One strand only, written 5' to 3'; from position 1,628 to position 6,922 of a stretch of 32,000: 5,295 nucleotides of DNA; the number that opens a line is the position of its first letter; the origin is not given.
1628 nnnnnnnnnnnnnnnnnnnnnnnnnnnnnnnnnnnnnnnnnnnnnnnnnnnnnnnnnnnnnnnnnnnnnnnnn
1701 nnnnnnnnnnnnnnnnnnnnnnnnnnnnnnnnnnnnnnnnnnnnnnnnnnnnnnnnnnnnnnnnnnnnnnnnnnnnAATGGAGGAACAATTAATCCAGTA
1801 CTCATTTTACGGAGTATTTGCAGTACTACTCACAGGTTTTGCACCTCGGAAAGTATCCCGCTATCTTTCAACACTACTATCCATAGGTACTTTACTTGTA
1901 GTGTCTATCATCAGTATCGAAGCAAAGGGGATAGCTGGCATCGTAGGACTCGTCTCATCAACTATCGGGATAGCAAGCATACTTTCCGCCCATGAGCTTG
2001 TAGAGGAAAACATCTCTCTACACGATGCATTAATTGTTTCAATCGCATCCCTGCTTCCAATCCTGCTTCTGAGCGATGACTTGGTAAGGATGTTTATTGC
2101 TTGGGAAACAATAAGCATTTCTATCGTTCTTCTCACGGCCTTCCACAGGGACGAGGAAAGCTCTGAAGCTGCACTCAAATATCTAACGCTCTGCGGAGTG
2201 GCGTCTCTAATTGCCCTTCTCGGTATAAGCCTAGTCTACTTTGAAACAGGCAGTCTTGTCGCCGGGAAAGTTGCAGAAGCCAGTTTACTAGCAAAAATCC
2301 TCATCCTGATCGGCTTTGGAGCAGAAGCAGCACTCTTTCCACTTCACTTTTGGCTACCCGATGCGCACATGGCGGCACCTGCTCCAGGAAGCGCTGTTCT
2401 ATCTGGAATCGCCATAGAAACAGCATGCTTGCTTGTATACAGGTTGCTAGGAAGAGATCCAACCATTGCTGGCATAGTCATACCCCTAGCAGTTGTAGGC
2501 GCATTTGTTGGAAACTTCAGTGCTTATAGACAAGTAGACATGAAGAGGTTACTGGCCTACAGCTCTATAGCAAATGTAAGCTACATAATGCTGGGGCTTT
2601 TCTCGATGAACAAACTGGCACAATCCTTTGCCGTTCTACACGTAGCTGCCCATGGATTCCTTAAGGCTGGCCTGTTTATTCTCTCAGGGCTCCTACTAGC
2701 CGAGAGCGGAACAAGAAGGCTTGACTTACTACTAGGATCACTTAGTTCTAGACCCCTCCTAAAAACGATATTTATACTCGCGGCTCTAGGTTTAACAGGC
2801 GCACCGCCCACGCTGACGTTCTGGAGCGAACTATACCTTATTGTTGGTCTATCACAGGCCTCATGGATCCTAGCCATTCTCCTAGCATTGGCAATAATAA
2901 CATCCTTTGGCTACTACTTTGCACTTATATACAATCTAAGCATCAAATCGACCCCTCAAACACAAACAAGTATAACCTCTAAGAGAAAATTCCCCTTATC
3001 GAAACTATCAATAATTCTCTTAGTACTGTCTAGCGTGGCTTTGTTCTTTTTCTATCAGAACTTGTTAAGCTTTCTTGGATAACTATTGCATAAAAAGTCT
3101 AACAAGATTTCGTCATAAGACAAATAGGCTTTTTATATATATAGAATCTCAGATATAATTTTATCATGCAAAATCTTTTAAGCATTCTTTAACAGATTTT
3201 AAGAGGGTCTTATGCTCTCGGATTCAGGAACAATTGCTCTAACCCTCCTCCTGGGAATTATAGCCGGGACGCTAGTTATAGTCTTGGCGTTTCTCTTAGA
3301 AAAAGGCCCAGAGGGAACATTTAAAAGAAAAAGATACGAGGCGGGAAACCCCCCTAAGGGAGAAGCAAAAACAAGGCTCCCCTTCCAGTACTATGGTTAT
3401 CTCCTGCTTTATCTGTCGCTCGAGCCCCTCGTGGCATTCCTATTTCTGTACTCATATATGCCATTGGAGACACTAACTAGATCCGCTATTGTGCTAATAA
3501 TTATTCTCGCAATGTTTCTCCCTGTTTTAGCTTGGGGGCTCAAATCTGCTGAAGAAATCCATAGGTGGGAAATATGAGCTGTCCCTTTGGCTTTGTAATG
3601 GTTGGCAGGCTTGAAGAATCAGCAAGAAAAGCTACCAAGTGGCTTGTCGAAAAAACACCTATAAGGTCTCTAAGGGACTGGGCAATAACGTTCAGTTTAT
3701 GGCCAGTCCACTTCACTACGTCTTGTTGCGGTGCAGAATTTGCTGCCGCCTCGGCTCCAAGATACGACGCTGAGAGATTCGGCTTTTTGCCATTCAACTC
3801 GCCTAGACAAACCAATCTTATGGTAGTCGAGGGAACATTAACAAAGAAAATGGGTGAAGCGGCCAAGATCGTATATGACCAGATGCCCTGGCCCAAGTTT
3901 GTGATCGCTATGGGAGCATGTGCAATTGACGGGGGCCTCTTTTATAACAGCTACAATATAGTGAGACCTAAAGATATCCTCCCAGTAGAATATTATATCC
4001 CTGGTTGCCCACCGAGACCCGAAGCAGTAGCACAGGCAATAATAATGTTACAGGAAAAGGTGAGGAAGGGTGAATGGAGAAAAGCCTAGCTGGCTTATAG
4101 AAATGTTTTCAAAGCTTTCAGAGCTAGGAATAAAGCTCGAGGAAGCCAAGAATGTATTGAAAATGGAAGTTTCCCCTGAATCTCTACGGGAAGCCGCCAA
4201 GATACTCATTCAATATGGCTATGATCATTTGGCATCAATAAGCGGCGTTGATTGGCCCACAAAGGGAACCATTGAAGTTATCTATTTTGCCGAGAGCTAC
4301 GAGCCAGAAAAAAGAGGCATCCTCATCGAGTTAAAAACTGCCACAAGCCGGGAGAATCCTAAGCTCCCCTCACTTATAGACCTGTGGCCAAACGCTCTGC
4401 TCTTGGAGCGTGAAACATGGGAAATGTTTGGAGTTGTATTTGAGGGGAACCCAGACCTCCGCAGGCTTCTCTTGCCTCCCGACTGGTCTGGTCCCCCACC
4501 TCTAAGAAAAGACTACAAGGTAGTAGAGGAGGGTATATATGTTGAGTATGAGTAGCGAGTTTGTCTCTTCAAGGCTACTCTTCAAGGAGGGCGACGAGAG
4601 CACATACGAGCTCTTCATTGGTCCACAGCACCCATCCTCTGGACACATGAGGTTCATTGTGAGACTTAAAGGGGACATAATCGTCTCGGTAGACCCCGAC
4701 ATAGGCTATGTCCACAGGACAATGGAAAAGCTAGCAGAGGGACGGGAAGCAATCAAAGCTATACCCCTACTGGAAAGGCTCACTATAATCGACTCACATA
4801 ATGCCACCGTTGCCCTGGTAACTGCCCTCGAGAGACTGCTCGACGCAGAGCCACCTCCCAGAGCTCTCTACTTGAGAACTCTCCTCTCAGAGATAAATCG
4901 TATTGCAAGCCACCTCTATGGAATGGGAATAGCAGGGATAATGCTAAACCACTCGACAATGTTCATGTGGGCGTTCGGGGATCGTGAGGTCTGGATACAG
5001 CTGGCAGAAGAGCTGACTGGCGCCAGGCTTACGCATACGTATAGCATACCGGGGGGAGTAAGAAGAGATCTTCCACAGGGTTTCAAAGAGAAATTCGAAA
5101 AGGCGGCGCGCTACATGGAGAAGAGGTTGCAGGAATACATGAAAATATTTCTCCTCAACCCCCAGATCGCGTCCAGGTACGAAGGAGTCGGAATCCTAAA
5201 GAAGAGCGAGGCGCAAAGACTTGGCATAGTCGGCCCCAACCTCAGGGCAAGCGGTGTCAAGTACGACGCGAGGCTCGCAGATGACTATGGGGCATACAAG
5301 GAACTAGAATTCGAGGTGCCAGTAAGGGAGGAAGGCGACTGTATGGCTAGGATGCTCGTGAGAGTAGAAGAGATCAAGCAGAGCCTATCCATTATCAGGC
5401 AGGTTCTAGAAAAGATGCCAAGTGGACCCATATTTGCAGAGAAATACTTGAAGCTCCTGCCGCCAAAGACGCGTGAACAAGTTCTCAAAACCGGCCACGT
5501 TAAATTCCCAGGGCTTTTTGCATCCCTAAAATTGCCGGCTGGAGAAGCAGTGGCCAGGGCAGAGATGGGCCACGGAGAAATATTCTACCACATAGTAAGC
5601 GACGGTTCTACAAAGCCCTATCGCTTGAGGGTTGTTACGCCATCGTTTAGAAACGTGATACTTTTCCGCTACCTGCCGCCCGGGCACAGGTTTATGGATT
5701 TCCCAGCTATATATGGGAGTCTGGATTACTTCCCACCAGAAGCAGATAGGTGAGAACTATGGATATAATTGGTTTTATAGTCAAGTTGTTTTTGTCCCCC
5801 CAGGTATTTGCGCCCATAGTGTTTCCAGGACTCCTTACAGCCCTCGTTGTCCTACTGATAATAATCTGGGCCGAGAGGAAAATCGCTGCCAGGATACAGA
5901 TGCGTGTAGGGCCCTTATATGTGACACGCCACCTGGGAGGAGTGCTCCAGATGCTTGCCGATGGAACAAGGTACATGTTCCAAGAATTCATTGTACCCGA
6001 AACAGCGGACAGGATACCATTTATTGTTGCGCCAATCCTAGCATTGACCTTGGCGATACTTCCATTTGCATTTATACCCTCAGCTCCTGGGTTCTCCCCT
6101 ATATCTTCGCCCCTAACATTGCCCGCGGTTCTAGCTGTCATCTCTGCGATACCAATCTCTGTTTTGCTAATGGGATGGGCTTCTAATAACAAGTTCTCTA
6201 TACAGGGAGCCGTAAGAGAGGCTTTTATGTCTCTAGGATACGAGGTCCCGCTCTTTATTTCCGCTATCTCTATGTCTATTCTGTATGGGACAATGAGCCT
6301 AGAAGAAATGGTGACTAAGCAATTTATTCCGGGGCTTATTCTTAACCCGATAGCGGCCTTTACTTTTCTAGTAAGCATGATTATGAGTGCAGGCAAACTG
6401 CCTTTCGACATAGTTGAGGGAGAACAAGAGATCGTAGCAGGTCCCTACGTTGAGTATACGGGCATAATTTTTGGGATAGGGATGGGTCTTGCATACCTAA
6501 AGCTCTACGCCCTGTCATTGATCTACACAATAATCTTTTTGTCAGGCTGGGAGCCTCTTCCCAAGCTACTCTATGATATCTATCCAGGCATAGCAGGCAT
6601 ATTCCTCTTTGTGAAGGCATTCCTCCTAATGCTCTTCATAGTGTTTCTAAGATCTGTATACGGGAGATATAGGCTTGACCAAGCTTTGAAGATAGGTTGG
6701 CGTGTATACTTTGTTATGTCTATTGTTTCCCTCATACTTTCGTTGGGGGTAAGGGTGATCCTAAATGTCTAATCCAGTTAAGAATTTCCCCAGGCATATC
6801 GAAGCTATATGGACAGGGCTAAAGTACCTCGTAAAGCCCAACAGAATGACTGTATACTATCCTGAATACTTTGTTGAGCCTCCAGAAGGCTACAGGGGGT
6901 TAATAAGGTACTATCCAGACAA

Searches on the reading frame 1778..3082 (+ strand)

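Call 5: search_protein_families(library=pfam, proteins=[window:1778-3082:+])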
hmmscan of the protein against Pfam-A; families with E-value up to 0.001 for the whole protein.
window:1778-3082:+ (434 aa): 1 family
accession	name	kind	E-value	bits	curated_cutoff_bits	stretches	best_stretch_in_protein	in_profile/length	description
PF00361.26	Proton_antipo_M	-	1.2e-59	202.3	21.5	1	99-370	1-289/294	NADH:quinone oxidoreductase/Mrp antiporter, TM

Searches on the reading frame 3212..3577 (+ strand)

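Call 5: search_protein_families(library=pfam, proteins=[window:3212-3577:+])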
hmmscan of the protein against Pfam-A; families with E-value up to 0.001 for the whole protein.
window:3212-3577:+ (121 aa): 1 family
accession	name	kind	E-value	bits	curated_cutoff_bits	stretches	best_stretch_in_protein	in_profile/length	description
PF00507.24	Oxidored_q4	-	3.4e-10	40.4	23.3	1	21-109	3-87/99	NADH-ubiquinone/plastoquinone oxidoreductase, chain 3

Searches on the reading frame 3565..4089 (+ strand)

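Call 5: search_protein_families(library=pfam, proteins=[window:3565-4089:+])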
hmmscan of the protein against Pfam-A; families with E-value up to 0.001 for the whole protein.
window:3565-4089:+ (174 aa): 1 family
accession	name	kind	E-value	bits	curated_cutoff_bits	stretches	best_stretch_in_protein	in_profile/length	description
PF01058.29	Oxidored_q6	-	2.9e-27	95.3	27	1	54-161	3-127/128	NADH ubiquinone oxidoreductase, 20 Kd subunit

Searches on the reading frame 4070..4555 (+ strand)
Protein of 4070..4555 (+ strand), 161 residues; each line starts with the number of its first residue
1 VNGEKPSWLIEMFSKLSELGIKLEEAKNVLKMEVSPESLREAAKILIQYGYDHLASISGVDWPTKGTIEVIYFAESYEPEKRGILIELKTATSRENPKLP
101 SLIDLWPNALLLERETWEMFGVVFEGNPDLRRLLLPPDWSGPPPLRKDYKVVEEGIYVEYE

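Call 5: search_protein_families(library=pfam, proteins=[window:4070-4555:+])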
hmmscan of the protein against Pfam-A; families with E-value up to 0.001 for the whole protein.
window:4070-4555:+ (161 aa): 1 family
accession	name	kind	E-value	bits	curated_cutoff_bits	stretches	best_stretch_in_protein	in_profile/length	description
PF00329.25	Complex1_30kDa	-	1.2e-36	126.4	22.5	1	33-152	2-121/124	Respiratory-chain NADH dehydrogenase, 30 Kd subunit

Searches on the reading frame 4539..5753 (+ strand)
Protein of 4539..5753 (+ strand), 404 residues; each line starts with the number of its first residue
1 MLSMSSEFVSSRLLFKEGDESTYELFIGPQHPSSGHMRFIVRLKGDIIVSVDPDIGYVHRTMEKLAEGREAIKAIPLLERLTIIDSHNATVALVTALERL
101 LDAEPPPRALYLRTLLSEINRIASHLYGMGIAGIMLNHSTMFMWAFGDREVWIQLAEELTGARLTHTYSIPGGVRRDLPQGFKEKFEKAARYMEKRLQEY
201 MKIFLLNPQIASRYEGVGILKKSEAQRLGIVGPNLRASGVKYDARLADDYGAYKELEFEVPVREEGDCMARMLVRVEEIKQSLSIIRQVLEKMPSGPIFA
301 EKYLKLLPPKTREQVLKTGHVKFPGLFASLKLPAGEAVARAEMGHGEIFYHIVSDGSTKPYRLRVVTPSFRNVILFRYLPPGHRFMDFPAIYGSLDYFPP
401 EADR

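Call 5: search_protein_families(library=pfam, proteins=[window:4539-5753:+])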
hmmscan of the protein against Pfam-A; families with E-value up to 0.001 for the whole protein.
window:4539-5753:+ (404 aa): 1 family
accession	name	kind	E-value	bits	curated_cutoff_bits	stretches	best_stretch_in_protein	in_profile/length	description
PF00346.24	Complex1_49kDa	-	1.7e-91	306.5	24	1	138-404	4-271/271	Respiratory-chain NADH dehydrogenase, 49 Kd subunit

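Call 65: list_cluster_members(proteins=[window:4539-5753:+, window:16068-17813:-, window:19083-20912:+, window:25235-26836:+, window:27752-29041:+, window:22132-23244:-, window:14381-14896:-, window:9525-11600:+, window:26856-27524:-, window:14983-15735:-])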
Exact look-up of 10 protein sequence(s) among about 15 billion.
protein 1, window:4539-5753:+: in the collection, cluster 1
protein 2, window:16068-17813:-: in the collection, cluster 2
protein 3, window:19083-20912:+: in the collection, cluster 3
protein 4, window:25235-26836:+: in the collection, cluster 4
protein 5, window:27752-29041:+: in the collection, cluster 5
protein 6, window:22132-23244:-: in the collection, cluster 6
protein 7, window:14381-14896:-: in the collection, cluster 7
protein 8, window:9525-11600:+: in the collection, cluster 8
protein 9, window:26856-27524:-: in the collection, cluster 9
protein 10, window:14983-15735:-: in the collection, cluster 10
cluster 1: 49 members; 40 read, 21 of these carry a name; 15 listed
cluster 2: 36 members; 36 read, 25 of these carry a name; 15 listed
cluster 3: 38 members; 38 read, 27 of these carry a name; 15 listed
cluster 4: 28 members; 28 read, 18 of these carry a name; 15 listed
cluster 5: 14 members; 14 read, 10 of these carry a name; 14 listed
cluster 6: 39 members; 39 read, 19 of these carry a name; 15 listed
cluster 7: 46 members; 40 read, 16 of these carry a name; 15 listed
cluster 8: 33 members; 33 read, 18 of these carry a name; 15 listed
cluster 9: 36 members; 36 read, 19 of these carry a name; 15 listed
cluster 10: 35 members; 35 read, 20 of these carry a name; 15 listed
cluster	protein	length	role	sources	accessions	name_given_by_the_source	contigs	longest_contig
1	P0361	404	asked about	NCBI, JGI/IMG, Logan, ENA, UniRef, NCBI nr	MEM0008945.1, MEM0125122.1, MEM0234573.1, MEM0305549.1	NADH-quinone oxidoreductase subunit D [Thermofilum sp.] | NADH-quinone oxidoreductase subunit D | NADH-quinone oxidoreductase subunit D n=2 Tax=Thermofilum adornatum TaxID=1365176 ...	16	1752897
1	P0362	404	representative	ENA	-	-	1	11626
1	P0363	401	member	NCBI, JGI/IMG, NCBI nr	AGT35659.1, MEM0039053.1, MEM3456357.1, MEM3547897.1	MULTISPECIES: NADH-quinone oxidoreductase subunit D [Thermofilum] | NADH-quinone oxidoreductase subunit D | NADH-quinone oxidoreductase subunit D [Thermofilum adornatum]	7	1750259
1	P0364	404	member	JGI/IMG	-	NADH-quinone oxidoreductase subunit D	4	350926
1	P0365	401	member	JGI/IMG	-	NADH-quinone oxidoreductase subunit D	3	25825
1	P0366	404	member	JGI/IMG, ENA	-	NADH-quinone oxidoreductase subunit D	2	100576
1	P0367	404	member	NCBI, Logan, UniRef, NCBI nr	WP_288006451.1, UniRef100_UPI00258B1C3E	NADH-quinone oxidoreductase subunit D [Thermofilum sp.] | NADH-quinone oxidoreductase subunit D n=1 Tax=Thermofilum sp. TaxID=1961369 ...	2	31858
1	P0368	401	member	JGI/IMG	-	NADH-quinone oxidoreductase subunit D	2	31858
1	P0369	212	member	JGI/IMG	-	NADH dehydrogenase subunit D (EC 1.6.5.3)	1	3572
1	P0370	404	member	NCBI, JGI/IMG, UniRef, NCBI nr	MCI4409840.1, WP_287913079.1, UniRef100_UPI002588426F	MAG: NADH-quinone oxidoreductase subunit D [Thermofilum sp.] | NADH-quinone oxidoreductase subunit D | NADH-quinone oxidoreductase subunit D n=1 Tax=Thermofilum sp. TaxID=1961369 ...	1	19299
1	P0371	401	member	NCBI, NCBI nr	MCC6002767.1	MAG: NADH-quinone oxidoreductase subunit D [Thermofilum sp.] | NADH-quinone oxidoreductase subunit D [Thermofilum sp.]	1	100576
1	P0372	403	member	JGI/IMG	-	NADH-quinone oxidoreductase subunit D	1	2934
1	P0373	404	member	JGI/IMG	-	NADH-quinone oxidoreductase subunit D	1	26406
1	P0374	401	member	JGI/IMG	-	NADH-quinone oxidoreductase subunit D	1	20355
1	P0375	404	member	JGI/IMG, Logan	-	NADH-quinone oxidoreductase subunit D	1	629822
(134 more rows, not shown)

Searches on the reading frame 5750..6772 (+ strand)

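Call 5: search_protein_families(library=pfam, proteins=[window:5750-6772:+])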
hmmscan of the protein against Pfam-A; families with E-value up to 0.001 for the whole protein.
window:5750-6772:+ (340 aa): 1 family
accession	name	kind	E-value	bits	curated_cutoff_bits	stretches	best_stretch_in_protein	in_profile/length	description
PF00146.26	NADHdh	-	7.8e-82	275.4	27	1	30-330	9-296/298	NADH dehydrogenase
